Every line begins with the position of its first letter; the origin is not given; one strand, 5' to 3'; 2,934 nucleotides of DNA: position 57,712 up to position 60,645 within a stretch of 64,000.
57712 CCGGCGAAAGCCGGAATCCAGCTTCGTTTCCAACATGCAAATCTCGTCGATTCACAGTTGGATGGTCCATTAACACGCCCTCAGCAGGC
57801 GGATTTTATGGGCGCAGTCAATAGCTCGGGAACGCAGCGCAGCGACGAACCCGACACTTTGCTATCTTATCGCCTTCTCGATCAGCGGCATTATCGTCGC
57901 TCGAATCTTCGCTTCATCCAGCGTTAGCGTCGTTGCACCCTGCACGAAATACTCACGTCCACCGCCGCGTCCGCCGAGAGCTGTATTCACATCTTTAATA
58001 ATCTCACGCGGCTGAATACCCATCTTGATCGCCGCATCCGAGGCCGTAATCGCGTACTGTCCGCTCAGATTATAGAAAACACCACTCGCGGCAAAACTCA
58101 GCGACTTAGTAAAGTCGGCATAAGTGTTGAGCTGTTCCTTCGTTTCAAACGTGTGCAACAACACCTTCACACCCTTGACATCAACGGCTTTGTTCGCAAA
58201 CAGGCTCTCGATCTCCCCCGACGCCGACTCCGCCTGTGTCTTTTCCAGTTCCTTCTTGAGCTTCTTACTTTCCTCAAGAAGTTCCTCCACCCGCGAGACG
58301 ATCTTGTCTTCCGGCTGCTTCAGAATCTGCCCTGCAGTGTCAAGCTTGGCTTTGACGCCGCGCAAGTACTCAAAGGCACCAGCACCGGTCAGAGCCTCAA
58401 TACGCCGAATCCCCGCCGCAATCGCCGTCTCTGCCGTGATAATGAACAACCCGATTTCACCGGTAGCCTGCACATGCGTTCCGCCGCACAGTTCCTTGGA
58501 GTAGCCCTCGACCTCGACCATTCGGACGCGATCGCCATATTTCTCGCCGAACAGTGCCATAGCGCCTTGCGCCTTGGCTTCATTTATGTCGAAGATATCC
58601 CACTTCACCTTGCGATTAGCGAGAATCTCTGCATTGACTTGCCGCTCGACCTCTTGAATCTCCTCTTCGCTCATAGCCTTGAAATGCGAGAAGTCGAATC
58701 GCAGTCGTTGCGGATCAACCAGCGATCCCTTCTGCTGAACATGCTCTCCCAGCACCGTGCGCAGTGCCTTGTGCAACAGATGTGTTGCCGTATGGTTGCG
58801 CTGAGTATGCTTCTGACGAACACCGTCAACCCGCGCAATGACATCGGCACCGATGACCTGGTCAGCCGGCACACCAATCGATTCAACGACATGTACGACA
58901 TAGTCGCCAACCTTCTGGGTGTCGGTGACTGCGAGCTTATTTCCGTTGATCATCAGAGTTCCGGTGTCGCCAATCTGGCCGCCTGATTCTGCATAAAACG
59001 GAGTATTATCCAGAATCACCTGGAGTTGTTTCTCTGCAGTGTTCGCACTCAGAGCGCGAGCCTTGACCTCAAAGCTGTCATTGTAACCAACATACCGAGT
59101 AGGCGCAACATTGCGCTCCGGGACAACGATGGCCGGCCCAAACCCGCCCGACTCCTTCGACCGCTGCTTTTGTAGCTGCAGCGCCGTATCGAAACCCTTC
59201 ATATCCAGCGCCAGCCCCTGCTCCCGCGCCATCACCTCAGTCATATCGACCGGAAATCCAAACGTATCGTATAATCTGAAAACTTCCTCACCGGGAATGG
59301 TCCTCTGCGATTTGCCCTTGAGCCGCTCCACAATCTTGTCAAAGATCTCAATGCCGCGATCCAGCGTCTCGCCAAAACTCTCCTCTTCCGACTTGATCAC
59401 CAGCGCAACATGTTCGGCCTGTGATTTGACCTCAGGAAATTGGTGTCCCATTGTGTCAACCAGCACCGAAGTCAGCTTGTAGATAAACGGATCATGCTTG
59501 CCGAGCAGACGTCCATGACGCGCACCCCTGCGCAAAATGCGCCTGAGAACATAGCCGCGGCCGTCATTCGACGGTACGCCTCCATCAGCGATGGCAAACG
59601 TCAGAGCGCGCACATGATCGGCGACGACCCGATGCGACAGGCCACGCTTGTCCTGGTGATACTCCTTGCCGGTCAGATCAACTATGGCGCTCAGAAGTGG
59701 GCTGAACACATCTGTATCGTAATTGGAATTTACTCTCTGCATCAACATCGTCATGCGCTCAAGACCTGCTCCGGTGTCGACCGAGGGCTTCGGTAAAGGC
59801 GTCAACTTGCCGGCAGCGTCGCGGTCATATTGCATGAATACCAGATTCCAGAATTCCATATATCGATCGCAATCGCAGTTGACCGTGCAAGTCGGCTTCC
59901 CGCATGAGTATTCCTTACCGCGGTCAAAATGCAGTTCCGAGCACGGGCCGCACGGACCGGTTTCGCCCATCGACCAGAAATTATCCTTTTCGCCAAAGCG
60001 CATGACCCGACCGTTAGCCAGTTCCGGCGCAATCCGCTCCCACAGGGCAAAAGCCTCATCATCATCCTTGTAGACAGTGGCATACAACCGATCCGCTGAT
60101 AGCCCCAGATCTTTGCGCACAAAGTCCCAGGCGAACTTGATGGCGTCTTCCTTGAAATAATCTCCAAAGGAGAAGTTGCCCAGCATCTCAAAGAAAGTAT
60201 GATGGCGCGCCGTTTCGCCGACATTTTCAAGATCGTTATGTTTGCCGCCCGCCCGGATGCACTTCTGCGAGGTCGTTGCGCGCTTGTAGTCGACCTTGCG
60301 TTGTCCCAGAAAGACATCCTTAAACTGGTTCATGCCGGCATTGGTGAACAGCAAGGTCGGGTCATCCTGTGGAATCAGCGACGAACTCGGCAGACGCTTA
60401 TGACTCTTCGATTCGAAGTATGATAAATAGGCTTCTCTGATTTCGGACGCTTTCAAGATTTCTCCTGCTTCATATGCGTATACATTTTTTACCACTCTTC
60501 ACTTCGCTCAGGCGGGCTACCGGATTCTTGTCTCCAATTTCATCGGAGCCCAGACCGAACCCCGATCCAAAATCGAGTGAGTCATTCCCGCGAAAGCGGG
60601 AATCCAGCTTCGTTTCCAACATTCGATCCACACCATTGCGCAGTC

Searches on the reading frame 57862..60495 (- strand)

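Call 79: search_protein_families(library=pfam, proteins=[window:57862-60495:-], max_evalue=0.00001)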
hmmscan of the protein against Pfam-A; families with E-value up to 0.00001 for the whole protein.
window:57862-60495:- (877 aa): 2 families
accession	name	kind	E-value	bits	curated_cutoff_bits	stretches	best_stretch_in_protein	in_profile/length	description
PF01411.24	tRNA-synt_2c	-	9.3e-206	685.1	30.3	1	18-557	1-549/552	tRNA synthetases class II (A)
PF07973.19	tRNA_SAD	-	1.5e-15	57.4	24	1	657-700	1-44/44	Threonyl and Alanyl tRNA synthetase second additional domain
